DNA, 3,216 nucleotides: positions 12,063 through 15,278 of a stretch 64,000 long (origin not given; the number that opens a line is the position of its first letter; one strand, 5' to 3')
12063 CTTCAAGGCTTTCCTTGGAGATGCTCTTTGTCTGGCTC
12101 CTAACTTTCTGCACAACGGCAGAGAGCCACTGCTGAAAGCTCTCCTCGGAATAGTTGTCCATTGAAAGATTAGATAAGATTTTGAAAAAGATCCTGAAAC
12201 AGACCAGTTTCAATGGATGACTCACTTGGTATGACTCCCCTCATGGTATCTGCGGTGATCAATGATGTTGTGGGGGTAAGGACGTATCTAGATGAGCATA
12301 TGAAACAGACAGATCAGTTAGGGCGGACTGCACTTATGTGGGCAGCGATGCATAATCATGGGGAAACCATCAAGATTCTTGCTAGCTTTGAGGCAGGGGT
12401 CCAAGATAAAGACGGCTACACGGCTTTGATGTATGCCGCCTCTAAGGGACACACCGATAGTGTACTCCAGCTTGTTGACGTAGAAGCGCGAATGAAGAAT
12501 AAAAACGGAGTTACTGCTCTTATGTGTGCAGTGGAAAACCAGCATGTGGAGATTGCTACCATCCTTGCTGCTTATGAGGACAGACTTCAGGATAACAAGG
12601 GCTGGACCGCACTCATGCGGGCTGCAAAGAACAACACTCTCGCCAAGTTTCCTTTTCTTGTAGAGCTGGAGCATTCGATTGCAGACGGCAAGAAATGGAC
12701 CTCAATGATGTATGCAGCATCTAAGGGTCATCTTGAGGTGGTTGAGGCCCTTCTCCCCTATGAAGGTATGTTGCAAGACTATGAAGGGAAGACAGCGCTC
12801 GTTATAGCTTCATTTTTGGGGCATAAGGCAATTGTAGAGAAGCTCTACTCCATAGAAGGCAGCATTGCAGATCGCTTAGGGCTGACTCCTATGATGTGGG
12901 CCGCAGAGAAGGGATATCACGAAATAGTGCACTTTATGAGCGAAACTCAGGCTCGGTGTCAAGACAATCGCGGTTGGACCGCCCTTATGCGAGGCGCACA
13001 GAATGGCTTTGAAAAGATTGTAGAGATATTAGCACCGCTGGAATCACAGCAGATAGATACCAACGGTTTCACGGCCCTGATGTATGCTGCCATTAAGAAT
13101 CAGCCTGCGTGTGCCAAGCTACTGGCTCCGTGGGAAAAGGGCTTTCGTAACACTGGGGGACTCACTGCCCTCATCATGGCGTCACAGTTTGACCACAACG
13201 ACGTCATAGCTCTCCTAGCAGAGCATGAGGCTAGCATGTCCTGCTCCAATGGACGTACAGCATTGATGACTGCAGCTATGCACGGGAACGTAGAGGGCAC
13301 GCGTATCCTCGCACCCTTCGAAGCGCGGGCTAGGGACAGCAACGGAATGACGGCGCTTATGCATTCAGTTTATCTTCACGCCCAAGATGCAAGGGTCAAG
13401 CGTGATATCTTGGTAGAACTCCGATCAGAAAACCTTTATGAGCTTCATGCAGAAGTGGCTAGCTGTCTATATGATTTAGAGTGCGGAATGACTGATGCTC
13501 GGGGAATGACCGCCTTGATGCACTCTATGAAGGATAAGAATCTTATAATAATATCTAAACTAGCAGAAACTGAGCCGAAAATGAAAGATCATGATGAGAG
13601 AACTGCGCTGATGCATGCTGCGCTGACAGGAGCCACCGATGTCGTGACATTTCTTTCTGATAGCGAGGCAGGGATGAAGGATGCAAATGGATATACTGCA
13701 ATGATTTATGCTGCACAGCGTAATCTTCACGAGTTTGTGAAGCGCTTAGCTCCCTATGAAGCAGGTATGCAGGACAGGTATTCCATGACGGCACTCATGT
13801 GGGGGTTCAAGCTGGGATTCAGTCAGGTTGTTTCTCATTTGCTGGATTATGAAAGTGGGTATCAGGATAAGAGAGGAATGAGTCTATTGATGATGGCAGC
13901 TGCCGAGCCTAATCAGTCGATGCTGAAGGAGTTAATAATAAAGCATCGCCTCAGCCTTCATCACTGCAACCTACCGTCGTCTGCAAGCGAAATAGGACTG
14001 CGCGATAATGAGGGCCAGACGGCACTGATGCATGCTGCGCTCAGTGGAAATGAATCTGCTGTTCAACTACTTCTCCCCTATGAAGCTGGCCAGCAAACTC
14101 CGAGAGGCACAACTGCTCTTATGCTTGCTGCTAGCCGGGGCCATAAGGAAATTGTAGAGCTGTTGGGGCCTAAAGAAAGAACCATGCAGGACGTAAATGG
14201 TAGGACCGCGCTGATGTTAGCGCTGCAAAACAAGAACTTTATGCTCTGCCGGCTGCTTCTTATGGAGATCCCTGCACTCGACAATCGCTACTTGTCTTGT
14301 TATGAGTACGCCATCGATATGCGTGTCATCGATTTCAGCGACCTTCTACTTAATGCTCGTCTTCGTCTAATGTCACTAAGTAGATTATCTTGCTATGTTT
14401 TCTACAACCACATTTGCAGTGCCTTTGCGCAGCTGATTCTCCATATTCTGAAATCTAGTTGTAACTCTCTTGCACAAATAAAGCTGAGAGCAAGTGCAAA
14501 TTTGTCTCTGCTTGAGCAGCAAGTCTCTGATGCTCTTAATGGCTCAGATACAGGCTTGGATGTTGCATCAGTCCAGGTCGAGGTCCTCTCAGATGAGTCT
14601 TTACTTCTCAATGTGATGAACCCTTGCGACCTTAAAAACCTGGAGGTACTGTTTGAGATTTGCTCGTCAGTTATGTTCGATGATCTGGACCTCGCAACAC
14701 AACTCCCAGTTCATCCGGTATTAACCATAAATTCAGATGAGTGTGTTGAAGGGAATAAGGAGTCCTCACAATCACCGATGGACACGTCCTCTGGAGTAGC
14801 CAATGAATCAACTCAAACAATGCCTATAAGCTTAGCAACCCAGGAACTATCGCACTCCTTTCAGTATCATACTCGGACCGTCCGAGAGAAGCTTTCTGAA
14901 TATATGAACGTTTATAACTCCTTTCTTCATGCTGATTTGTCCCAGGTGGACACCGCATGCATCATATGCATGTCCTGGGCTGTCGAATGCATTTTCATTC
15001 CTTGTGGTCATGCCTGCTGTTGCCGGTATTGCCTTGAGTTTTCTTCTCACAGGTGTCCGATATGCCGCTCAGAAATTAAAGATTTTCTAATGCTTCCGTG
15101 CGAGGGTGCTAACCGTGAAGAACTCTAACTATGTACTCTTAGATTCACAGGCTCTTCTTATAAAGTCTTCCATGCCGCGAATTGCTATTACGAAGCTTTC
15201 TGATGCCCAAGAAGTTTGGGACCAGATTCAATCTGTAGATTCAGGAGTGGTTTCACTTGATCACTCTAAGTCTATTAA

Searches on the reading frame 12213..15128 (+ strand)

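Call 44: search_protein_families(library=pfam, proteins=[window:12213-15128:+], max_evalue=0.001)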
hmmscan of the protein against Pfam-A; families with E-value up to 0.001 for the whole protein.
window:12213-15128:+ (971 aa): 7 families
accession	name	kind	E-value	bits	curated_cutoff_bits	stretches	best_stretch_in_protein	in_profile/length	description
PF12796.13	Ank_2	-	1.7e-114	375.1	27.3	12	559-651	1-79/90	Ankyrin repeats (3 copies)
PF00023.36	Ank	-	1.7e-62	204.2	21.1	0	632-651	2-21/33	Ankyrin repeat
PF13637.12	Ank_4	-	3.3e-53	176.9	22.7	4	41-84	1-46/50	Ankyrin repeats (many copies)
PF13606.12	Ank_3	-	6.3e-48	154.9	22.3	0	600-624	1-25/30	Ankyrin repeat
PF13857.12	Ank_5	-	5.5e-47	157.7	27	3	158-199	13-56/56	Ankyrin repeats (many copies)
PF13920.12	zf-C3HC4_3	-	2.8e-10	40.2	27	1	914-957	3-48/49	Zinc finger, C3HC4 type (RING finger)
PF24521.3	Ank_KRIT1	-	1.1e-05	25.6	80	0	601-651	18-65/149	KRIT1 ankyrin-repeats domain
